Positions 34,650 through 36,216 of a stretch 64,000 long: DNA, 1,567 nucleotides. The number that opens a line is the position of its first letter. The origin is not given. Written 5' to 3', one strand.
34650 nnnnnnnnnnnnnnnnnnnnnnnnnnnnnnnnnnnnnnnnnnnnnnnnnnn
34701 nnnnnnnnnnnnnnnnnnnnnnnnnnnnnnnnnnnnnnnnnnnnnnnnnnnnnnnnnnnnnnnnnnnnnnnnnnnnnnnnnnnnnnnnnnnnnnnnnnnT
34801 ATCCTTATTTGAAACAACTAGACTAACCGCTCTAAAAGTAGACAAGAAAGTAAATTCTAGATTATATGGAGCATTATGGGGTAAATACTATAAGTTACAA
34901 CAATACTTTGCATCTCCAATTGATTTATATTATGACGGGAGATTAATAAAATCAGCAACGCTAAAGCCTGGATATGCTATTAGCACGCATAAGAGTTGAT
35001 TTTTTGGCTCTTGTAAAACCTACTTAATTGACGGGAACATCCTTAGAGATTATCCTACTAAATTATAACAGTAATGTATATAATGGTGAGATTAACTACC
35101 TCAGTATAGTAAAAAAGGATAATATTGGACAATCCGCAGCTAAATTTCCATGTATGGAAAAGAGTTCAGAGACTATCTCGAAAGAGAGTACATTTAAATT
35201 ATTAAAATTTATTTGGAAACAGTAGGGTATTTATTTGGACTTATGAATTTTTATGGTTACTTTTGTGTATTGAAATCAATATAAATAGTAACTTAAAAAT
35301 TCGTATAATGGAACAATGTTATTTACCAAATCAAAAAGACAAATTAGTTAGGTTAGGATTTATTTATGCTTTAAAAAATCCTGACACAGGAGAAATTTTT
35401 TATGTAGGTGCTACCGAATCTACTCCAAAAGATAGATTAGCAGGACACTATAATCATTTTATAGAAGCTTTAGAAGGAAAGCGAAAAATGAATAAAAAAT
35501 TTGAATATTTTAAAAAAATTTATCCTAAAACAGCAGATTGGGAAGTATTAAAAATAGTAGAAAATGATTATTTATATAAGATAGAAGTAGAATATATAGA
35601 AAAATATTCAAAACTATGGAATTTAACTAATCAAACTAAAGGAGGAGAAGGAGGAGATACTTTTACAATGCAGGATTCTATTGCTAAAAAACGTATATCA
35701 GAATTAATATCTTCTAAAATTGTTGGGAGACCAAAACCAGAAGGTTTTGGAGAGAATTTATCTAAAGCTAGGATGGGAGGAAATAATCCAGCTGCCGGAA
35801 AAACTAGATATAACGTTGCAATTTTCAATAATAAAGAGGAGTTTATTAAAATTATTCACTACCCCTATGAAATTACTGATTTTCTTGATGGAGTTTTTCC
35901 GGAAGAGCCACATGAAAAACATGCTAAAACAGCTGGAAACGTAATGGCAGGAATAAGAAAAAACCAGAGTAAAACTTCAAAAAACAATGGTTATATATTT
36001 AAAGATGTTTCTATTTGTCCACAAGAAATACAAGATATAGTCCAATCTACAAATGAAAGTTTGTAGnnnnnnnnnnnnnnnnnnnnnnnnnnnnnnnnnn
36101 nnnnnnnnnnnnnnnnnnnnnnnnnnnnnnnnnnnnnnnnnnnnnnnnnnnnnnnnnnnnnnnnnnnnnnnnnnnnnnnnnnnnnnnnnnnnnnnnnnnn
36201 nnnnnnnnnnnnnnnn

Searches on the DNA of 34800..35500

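Call 35: search_rna_families(source=window, start=34800, end=35500, threshold=evalue, max_evalue=10)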
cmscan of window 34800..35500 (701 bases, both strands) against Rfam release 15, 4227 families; matches with E-value up to 10: 3.
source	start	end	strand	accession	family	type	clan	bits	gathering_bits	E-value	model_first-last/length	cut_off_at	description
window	35024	35184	+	RF00028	Intron_gpI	Intron;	-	27.5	50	6e-05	55-152/253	no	Group I catalytic intron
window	35409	35442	-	RF02939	COG2908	Cis-reg;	-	16.3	58.7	0.26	1-45/45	no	COG2908 RNA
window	35175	35218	+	RF03149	RAGATH-12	Gene; sRNA;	-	14.1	75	5.4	31-74/78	no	RAGATH-12 RNA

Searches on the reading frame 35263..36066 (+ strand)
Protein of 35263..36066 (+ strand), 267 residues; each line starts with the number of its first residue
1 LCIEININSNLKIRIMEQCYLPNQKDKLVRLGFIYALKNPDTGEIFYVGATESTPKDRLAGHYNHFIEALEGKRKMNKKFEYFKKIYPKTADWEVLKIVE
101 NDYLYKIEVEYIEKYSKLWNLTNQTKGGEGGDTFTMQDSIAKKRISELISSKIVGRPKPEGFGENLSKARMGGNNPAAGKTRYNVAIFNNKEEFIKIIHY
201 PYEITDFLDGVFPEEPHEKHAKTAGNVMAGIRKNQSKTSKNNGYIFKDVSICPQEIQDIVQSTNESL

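Call 58: search_protein_families(library=pfam, proteins=[window:35263-36066:+], max_evalue=0.001)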
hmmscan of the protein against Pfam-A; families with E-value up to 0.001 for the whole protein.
window:35263-36066:+ (267 aa): 0 families

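Call 103: search_protein_families(library=phrogs, proteins=[window:35263-36066:+], max_evalue=0.001)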
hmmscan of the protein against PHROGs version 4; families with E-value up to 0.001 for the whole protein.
window:35263-36066:+ (267 aa): 1 family
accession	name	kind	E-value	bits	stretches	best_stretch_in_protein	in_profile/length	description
phrog_314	-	DNA, RNA and nucleotide metabolism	1.4e-08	35.2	1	32-246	179-387/574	homing endonuclease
